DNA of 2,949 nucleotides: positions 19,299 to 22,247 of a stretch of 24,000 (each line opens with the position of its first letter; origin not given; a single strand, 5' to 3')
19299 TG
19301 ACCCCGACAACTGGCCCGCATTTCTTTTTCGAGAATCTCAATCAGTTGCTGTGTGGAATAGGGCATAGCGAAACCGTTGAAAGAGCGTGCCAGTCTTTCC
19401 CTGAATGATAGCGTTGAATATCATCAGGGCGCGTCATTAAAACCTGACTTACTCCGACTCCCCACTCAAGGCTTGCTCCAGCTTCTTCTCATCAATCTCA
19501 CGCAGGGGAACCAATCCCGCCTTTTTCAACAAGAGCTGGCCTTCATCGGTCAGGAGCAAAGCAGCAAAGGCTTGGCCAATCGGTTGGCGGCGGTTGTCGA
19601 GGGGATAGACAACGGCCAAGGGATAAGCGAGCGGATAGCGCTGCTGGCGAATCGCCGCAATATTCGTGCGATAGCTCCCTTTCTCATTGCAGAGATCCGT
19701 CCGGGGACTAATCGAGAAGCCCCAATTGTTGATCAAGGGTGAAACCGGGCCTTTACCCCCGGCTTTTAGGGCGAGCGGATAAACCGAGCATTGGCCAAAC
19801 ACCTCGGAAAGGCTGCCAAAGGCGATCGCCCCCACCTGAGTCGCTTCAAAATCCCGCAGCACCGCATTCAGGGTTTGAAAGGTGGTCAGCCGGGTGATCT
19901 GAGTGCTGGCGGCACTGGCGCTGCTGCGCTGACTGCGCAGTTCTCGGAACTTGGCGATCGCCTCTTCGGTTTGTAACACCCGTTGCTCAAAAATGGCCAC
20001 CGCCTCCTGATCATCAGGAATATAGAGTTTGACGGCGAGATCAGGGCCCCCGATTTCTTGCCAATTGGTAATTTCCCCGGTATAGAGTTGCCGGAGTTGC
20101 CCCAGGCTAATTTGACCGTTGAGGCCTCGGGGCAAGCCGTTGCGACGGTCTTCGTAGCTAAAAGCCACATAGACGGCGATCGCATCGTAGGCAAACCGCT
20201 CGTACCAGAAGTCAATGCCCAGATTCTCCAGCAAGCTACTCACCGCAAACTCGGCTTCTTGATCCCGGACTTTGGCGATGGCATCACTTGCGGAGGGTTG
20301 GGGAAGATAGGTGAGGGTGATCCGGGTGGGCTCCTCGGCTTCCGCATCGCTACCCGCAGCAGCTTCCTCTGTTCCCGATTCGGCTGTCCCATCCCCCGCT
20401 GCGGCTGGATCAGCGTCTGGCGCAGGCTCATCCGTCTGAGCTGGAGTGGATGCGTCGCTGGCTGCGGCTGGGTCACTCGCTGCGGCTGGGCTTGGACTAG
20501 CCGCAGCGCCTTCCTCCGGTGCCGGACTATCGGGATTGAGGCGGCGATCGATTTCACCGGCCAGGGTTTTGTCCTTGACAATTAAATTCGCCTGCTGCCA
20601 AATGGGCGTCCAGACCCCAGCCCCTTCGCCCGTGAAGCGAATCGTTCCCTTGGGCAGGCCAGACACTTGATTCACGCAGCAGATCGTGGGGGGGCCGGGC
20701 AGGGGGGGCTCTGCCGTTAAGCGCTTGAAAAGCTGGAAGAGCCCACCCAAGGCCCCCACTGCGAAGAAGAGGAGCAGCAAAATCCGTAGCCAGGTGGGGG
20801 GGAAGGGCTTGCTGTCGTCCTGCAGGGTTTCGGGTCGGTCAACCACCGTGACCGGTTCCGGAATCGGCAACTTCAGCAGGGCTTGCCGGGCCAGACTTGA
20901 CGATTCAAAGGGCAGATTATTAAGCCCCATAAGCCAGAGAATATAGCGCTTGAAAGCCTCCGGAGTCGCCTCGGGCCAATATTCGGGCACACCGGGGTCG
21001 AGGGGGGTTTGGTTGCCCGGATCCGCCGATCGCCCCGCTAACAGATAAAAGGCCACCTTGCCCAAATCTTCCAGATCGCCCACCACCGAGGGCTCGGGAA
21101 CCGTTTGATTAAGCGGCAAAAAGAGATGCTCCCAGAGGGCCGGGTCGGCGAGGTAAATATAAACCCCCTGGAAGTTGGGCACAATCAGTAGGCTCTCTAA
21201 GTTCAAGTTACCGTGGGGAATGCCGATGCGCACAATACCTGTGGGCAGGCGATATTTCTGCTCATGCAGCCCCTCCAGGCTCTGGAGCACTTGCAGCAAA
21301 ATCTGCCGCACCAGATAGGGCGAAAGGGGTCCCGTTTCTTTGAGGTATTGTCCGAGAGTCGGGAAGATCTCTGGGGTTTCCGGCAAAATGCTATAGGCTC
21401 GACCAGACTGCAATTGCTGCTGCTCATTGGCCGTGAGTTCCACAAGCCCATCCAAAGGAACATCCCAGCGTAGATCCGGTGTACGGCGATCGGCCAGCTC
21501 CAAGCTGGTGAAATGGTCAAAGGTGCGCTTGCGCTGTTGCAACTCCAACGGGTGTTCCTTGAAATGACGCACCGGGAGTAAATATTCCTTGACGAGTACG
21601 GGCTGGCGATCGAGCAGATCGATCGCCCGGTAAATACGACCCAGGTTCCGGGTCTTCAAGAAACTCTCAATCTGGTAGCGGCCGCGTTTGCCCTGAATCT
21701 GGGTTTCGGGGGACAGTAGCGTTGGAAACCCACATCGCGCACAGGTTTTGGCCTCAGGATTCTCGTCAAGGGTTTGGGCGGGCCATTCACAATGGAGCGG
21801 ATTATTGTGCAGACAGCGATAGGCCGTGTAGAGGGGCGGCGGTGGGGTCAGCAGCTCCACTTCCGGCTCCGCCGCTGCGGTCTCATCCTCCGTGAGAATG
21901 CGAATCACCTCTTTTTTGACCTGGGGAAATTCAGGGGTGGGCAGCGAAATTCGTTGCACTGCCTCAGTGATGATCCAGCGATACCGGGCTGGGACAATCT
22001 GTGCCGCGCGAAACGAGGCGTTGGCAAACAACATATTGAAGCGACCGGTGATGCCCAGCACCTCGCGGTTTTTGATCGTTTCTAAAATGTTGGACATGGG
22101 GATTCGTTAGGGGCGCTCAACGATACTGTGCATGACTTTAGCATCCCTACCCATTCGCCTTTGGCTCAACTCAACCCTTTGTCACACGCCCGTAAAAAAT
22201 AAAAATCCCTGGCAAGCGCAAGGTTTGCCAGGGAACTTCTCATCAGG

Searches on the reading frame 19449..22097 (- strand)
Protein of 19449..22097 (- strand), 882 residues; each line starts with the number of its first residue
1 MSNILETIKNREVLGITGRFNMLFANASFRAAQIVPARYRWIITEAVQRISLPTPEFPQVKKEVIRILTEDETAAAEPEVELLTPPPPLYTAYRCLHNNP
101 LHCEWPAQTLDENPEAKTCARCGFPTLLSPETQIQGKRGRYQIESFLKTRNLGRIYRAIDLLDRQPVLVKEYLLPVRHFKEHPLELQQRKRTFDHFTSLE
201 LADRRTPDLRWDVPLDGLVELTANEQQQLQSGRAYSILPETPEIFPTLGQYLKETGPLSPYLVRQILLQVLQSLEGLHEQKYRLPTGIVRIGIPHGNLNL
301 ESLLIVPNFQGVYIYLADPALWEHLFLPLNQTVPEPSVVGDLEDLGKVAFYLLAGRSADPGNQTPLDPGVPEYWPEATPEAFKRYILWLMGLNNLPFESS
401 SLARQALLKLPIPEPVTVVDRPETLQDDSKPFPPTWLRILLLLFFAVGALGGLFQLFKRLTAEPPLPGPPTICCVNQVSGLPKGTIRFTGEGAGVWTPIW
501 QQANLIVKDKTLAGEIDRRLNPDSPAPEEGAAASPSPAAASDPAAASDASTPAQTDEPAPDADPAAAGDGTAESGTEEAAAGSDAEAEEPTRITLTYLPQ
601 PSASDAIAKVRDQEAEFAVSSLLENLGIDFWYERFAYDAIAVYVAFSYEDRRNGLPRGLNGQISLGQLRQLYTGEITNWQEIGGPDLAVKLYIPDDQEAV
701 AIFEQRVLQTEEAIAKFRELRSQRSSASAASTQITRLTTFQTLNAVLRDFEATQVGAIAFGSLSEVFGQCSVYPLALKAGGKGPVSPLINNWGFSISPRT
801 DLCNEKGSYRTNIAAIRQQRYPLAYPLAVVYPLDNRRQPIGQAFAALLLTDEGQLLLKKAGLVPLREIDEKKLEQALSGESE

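Call 7: search_protein_families(library=pfam, proteins=[window:19449-22097:-])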
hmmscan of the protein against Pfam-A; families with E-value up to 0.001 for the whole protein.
window:19449-22097:- (882 aa): 1 family
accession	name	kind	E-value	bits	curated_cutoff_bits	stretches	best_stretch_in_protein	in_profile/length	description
PF12849.12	PBP_like_2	-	2e-13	51.2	27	1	564-852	12-267/267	PBP superfamily domain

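Call 10: search_protein_families(library=ncbifam, proteins=[window:19449-22097:-], max_evalue=0.01)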
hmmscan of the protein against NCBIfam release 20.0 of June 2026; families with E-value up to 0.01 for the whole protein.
window:19449-22097:- (882 aa): 1 family
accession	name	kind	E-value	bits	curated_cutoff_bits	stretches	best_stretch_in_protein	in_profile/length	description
TIGR02136.1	ptsS_2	subfamily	6.3e-07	28.9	206.6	1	662-718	135-194/295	phosphate ABC transporter substrate-binding protein PstS family protein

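Call 13: find_encoding_contigs(protein=window:19449-22097:-, flank=10000, max_places=6)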
Protein window:19449-22097:- (882 aa): 1 contig read that carries it; 1 place shown.
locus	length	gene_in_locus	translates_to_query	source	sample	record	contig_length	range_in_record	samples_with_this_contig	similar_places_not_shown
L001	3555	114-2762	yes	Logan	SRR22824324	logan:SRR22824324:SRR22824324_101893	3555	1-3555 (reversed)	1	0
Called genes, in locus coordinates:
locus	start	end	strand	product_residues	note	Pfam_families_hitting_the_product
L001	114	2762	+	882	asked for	-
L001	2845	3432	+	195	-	-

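Call 32: find_homologous_proteins(query=window:19449-22097:-, max_evalue=1e-10)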
Query window:19449-22097:- (882 aa): 94 proteins with E <= 1e-10 among 8000 candidates.
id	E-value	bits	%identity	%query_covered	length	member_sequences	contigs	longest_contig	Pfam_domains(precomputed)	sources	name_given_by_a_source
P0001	0.0e+0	1510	75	100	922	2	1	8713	PF12849.13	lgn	-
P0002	0.0e+0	1374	69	100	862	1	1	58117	PF12849.13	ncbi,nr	ncbi:MAG: hypothetical protein F6J87_03875 [Spirulina sp. SIO3F2]|nr:hypothetical protein [Spirulina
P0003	0.0e+0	1227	64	100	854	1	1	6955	PF12849.13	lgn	-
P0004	4.0e-282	957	53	98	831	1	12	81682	PF12849.13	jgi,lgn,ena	-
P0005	1.8e-279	948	53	99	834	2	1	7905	PF12849.13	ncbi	-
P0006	4.3e-279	947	53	98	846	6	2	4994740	PF12849.13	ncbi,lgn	-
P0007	7.5e-279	946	53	99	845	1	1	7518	PF12849.13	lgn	-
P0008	3.0e-274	931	52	99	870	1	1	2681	PF12849.13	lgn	-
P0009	2.1e-261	888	50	99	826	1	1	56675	PF12849.13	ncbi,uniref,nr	ncbi:substrate-binding domain-containing protein [Spirulina sp. CS-785/01]|uniref:substrate-binding 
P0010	3.3e-255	868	51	99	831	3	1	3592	PF12849.13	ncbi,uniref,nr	ncbi:substrate-binding domain-containing protein [Spirulina sp. 06S082]|uniref:substrate-binding dom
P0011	4.0e-254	864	51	98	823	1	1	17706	PF12849.13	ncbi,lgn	ncbi:MAG: substrate-binding domain-containing protein [Cyanobacteria bacterium P01_E01_bin.42]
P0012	4.6e-254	864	51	98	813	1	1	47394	PF12849.13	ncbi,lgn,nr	ncbi:MAG: substrate-binding domain-containing protein [Cyanobacteria bacterium SBLK]|nr:substrate-bi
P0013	3.4e-252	858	49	98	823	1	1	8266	PF12849.13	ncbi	ncbi:MAG: substrate-binding domain-containing protein [Spirulina sp.]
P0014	4.1e-252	857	51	98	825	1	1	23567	PF12849.13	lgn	-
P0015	3.0e-216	739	44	98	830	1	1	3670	PF12849.13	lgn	-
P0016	4.8e-206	705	42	59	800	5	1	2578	PF12849.13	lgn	-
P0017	2.2e-200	686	40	59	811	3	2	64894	PF12849.13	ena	-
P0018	2.6e-199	683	40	59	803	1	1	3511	PF12849.13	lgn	-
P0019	9.6e-199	681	44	56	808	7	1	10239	PF12849.13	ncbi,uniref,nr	ncbi:substrate-binding domain-containing protein [Limnofasciculus baicalensis]|uniref:Substrate-bind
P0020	2.5e-198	680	42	59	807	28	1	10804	PF12849.13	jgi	jgi:hypothetical protein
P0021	2.5e-197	676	42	55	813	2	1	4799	PF12849.13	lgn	-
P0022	5.8e-197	675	43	57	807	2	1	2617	PF12849.13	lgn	-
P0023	9.5e-196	671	40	98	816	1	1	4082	PF12849.13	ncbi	ncbi:MAG TPA: substrate-binding domain-containing protein [Coleofasciculaceae cyanobacterium]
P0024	1.4e-194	667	41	95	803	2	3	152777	PF12849.13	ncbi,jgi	jgi:ABC-type phosphate transport system substrate-binding protein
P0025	8.2e-193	661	43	58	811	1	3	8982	PF12849.13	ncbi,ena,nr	ncbi:MAG TPA: phosphate ABC transporter substrate-binding protein [Cyanobacteria bacterium UBA8803]|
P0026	5.9e-190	652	39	59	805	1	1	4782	PF00069.32,PF12849.13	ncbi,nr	ncbi:MAG: phosphate ABC transporter substrate-binding protein [Symploca sp. SIO2E6]|nr:phosphate ABC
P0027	2.0e-187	643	42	55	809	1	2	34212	PF12849.13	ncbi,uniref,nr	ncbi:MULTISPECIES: substrate-binding domain-containing protein [unclassified Coleofasciculus]|uniref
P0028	1.0e-185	638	39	60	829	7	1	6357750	PF12849.13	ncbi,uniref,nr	ncbi:substrate-binding domain-containing protein [Oxynema aestuarii]|uniref:Phosphate ABC transporte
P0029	9.8e-185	635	36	98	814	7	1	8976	PF12849.13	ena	-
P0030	3.5e-184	633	39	97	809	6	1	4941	PF12849.13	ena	-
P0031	9.0e-184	631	38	98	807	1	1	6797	PF12849.13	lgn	-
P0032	2.0e-183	630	38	60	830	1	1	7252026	PF12849.13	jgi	jgi:ABC-type phosphate transport system substrate-binding protein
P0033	4.3e-180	619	54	32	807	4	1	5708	PF12849.13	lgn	-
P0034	1.6e-179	617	39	99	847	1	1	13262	PF12849.13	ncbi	ncbi:MAG: substrate-binding domain-containing protein [Phormidium sp.]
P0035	3.2e-179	616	38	98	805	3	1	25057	PF12849.13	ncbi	-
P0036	1.2e-178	614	37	59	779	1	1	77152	PF12849.13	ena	-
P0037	1.7e-175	604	54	32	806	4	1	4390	PF12849.13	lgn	-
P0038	7.7e-175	602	42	49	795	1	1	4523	PF12849.13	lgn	-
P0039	1.1e-174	601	40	88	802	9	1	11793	PF12849.13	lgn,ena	-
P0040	1.5e-173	598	55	32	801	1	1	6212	PF12849.13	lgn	-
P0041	9.6e-173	595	54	31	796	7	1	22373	PF12849.13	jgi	jgi:ABC-type phosphate transport system substrate-binding protein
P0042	3.4e-172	593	53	32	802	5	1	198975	PF13531.12,PF12849.13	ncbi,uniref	ncbi:substrate-binding domain-containing protein [Microcoleus sp. D3_18a_C4]|uniref:substrate-bindin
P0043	4.1e-171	589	38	55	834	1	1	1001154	PF12849.13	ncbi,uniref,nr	ncbi:substrate-binding domain-containing protein [Ancylothrix sp. C2]|uniref:PstS family phosphate A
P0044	4.8e-170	586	52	31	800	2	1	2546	PF12849.13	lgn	-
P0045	2.9e-169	583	48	38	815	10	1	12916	PF12849.13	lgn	-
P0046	3.2e-169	583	52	31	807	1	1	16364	PF12849.13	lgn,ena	-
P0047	1.2e-168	581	40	89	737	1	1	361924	PF12849.13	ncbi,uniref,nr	ncbi:substrate-binding domain-containing protein [Nostoc sp. CENA67]|uniref:Substrate-binding domain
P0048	9.8e-168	578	52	32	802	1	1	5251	PF12849.13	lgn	-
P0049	3.9e-167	576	37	58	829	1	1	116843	PF12849.13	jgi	jgi:ABC-type phosphate transport system substrate-binding protein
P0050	7.9e-167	575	41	49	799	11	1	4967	PF12849.13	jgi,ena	-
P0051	9.0e-164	565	50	32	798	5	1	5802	PF12849.13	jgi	-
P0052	1.7e-163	564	38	98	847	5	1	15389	PF12849.13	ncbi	-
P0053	2.9e-161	557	36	59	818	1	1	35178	PF12849.13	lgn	-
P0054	6.4e-161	556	48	34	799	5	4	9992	PF12849.13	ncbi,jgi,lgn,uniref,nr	ncbi:MAG: substrate-binding domain-containing protein [Roseofilum sp. SBFL]|uniref:substrate-binding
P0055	6.5e-161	556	40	51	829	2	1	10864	PF12849.13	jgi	jgi:hypothetical protein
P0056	1.8e-160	554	49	31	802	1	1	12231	PF00069.32,PF12849.13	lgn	-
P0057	3.8e-160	553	41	88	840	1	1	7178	PF12849.13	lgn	-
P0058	6.4e-160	552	38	90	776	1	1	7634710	PF12849.13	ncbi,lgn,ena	-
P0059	1.8e-159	551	36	49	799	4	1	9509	PF12849.13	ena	-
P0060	5.0e-159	549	51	32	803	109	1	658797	PF12849.13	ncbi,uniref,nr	ncbi:putative serine/threonine kinase [Planktothrix paucivesiculata PCC 9631]|uniref:Serine/threonin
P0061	2.2e-155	537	34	59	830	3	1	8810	PF12849.13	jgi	-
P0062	8.1e-155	536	35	55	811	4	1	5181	PF00069.32,PF12849.13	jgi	-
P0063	1.9e-143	498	40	88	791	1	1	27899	PF12849.13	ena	-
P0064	2.8e-142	494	44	32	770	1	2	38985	PF12849.13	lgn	-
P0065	5.9e-139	483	48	32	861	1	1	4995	PF12849.13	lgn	-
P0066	1.1e-138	482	35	54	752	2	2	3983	PF12849.13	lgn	-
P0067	7.4e-138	479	43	36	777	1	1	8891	PF12849.13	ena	-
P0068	1.0e-135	472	38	50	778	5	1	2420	PF12849.13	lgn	-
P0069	3.1e-135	471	35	60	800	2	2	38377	PF12849.13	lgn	-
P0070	1.1e-134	469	36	92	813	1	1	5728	PF12849.13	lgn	-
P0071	3.7e-132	461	39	47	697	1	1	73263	PF12849.13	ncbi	-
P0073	4.8e-126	440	37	53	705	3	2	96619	PF12849.13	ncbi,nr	ncbi:substrate-binding domain-containing protein [Calothrix sp. FACHB-156]|nr:substrate-binding doma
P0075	5.6e-122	427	49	27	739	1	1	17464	PF12849.13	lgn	-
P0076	1.3e-121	426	33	54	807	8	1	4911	PF12849.13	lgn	-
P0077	1.8e-116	409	52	31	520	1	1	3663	PF12849.13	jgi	jgi:ABC-type phosphate transport system substrate-binding protein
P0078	9.7e-114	400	46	37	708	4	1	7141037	PF00069.32,PF12849.13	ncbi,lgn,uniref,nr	ncbi:substrate-binding domain-containing protein [Nostoc sp. MS1]|uniref:substrate-binding domain-co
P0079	6.3e-112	394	34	89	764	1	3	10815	PF12849.13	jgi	jgi:hypothetical protein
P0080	9.6e-111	390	35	51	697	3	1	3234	PF12849.13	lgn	-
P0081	1.9e-110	389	35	89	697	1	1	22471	PF12849.13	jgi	jgi:ABC-type phosphate transport system substrate-binding protein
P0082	1.9e-105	372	35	52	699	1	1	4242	PF12849.13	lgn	-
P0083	3.2e-104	368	38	47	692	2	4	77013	PF12849.13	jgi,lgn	jgi:ABC-type phosphate transport system substrate-binding protein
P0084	9.4e-104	367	33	52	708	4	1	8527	PF12849.13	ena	-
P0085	4.3e-100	354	35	52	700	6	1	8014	PF12849.13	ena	-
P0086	4.4e-100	354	40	37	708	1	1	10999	PF12849.13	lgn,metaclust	metaclust:status=active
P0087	1.4e-97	346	32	88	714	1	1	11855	PF12849.13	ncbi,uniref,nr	ncbi:substrate-binding domain-containing protein [Calothrix rhizosoleniae]|uniref:substrate-binding 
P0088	9.1e-97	343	41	37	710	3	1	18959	PF00069.32,PF12849.13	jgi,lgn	-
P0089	1.2e-96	343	42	37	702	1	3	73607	PF12849.13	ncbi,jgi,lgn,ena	jgi:ABC-type phosphate transport system substrate-binding protein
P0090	3.8e-90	322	41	37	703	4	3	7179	PF00069.32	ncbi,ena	-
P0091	1.9e-80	289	40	38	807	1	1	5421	PF12849.13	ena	-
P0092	4.9e-80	288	35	46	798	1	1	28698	PF12849.13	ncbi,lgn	-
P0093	2.4e-77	279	36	46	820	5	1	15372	PF12849.13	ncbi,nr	ncbi:MAG: substrate-binding domain-containing protein [Xenococcaceae cyanobacterium MO_188.B19]|nr:s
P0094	6.6e-75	271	36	37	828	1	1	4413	PF00069.32,PF12849.13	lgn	-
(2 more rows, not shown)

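Call 34: find_encoding_contigs(protein=P0002, flank=10000, max_places=3)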
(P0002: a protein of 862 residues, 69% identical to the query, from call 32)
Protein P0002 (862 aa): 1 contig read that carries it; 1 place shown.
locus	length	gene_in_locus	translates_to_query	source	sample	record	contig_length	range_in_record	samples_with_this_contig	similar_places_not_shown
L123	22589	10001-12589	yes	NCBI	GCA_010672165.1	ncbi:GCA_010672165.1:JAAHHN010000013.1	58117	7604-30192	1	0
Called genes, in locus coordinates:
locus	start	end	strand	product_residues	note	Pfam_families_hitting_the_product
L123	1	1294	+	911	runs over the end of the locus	PF13424:TPR_12, PF13424:TPR_12 (weak), PF00515:TPR_1 (weak), PF13424:TPR_12, PF13432:TPR_16 (weak), PF17874:TPR_MalT, PF13424:TPR_12, PF12770:CHAT, +12 more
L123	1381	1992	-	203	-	-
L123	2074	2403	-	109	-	-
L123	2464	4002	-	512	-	-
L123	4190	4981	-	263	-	PF09323:DUF1980, PF21537:DUF1980_C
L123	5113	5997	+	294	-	PF01263:Aldose_epim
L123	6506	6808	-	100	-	-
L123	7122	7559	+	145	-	-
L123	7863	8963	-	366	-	PF13439:Glyco_transf_4, PF20706:GT4-conflict, PF00534:Glycos_transf_1, PF13692:Glyco_trans_1_4, PF13524:Glyco_trans_1_2 (weak)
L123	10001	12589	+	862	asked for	PF12849:PBP_like_2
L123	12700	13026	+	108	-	PF00085:Thioredoxin, PF13098:Thioredoxin_2 (weak)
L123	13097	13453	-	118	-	PF22302:DUF6968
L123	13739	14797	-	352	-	PF13432:TPR_16, PF13414:TPR_11 (weak), PF14559:TPR_19, PF23914:TPR_CcmH_CycH (weak), PF00515:TPR_1 (weak), PF13371:TPR_9, PF13414:TPR_11 (weak), PF00515:TPR_1 (weak), +12 more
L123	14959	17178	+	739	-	PF07992:Pyr_redox_2, PF00070:Pyr_redox, PF00586:AIRS, PF02769:AIRS_C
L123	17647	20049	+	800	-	PF00072:Response_reg, PF20161:VpsR (faint), PF00486:Trans_reg_C, PF01627:Hpt, PF00072:Response_reg, PF00990:GGDEF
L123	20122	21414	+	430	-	PF00072:Response_reg, PF00512:HisKA (faint), PF02518:HATPase_c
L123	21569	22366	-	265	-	PF02405:MlaE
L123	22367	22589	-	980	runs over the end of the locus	PF00672:HAMP (weak), PF00015:MCPsignal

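Call 35: find_encoding_contigs(protein=P0001, flank=10000, max_places=3)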
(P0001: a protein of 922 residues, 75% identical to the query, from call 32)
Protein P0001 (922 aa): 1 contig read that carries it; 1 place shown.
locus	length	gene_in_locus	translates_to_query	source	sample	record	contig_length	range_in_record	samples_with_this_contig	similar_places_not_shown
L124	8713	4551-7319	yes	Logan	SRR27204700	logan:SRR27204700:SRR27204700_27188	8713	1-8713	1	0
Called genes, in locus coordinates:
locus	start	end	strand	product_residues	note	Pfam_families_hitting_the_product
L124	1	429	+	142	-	?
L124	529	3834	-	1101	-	-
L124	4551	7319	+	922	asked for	PF12849:PBP_like_2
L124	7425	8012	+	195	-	-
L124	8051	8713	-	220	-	?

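Call 36: find_encoding_contigs(protein=P0009, flank=10000, max_places=3)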
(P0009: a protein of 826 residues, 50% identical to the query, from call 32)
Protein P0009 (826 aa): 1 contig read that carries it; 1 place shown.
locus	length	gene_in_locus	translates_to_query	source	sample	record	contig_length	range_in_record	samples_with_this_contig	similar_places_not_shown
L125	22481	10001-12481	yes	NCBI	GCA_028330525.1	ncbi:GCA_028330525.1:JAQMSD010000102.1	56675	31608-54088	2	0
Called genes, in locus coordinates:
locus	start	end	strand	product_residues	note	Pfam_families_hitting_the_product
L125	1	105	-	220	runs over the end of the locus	PF01987:AIM24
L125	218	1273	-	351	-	-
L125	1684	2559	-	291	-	PF01263:Aldose_epim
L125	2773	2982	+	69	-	-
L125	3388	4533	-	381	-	PF09587:PGA_cap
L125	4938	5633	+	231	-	PF00462:Glutaredoxin (faint), PF02798:GST_N, PF13417:GST_N_3, PF22441:CLIC-like_N, PF13409:GST_N_2, PF00043:GST_C (weak), PF14497:GST_C_3 (weak), PF13410:GST_C_2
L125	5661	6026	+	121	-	-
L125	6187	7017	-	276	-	PF00497:SBP_bac_3, PF10613:Lig_chan-Glu_bd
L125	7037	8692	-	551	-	PF00512:HisKA (faint), PF00672:HAMP, PF02518:HATPase_c, PF14501:HATPase_c_5 (weak)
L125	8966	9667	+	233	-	PF00834:Ribul_P_3_epim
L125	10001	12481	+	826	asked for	PF12849:PBP_like_2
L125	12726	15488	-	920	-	PF02743:dCache_1, PF22673:MCP-like_PDC_1, PF17201:Cache_3-Cache_2 (weak), PF00672:HAMP, PF00512:HisKA, PF02518:HATPase_c, PF00072:Response_reg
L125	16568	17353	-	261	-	PF00590:TP_methylase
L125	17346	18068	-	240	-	PF06180:CbiK (faint), PF01903:CbiX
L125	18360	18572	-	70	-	-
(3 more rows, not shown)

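Call 53: find_encoding_contigs(protein=P0003, flank=4000, max_places=2)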
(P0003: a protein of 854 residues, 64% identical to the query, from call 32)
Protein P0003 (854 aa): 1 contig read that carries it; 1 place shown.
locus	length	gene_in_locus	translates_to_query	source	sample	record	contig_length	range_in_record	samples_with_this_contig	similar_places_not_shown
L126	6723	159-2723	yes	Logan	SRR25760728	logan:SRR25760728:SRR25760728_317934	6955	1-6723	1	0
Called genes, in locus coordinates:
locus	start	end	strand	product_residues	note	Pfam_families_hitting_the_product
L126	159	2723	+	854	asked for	PF12849:PBP_like_2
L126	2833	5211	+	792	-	PF13699:eCIS_core, PF14521:Aspzincin_M35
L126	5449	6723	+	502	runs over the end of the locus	?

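Call 54: find_encoding_contigs(protein=P0004, flank=4000, max_places=2)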
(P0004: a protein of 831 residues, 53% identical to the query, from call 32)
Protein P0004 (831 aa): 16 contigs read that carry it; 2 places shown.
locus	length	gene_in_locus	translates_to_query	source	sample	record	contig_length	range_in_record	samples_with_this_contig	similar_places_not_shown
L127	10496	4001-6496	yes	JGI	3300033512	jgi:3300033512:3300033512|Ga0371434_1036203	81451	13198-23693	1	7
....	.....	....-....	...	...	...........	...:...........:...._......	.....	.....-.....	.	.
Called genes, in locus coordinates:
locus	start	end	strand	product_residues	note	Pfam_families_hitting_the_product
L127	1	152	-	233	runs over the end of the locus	PF14103:DUF4276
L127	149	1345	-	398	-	PF13304:AAA_21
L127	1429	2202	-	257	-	PF01182:Glucosamine_iso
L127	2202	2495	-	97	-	-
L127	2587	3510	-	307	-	PF00849:PseudoU_synth_2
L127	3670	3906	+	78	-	-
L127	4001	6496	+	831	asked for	PF12849:PBP_like_2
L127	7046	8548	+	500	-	PF00512:HisKA (weak), PF02518:HATPase_c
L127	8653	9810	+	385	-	-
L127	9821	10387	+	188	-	PF27863:Cyano_EgtBD, PF27865:CHP04376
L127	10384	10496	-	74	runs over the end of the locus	-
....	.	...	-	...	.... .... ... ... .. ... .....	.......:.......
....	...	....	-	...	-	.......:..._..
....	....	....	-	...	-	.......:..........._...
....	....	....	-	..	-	-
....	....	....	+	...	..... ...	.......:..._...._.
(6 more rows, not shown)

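Call 55: find_encoding_contigs(protein=P0006, flank=4000, max_places=2)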
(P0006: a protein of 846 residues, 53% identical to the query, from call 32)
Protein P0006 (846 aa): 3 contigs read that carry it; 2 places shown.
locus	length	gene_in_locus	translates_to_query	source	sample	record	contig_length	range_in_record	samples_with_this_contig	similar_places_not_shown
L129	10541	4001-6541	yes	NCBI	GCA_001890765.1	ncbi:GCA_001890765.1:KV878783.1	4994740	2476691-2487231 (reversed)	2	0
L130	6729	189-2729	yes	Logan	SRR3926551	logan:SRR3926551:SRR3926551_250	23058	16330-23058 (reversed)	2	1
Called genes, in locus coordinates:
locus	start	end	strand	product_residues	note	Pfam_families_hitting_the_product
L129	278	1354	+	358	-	PF00534:Glycos_transf_1, PF13692:Glyco_trans_1_4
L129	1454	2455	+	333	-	-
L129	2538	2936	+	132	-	PF13384:HTH_23, PF13518:HTH_28 (weak), PF13551:HTH_29 (weak), PF13565:HTH_32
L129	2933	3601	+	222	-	PF13358:DDE_3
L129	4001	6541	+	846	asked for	PF12849:PBP_like_2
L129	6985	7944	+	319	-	PF09150:Carot_N, PF02136:NTF2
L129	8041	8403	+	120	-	PF18032:FRP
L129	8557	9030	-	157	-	-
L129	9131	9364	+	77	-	-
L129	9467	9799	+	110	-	PF05542:DUF760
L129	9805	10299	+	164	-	-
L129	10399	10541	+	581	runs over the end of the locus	PF00890:FAD_binding_2 (weak), PF12831:FAD_oxidored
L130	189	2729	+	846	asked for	PF12849:PBP_like_2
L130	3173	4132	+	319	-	PF09150:Carot_N, PF02136:NTF2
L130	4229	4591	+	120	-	PF18032:FRP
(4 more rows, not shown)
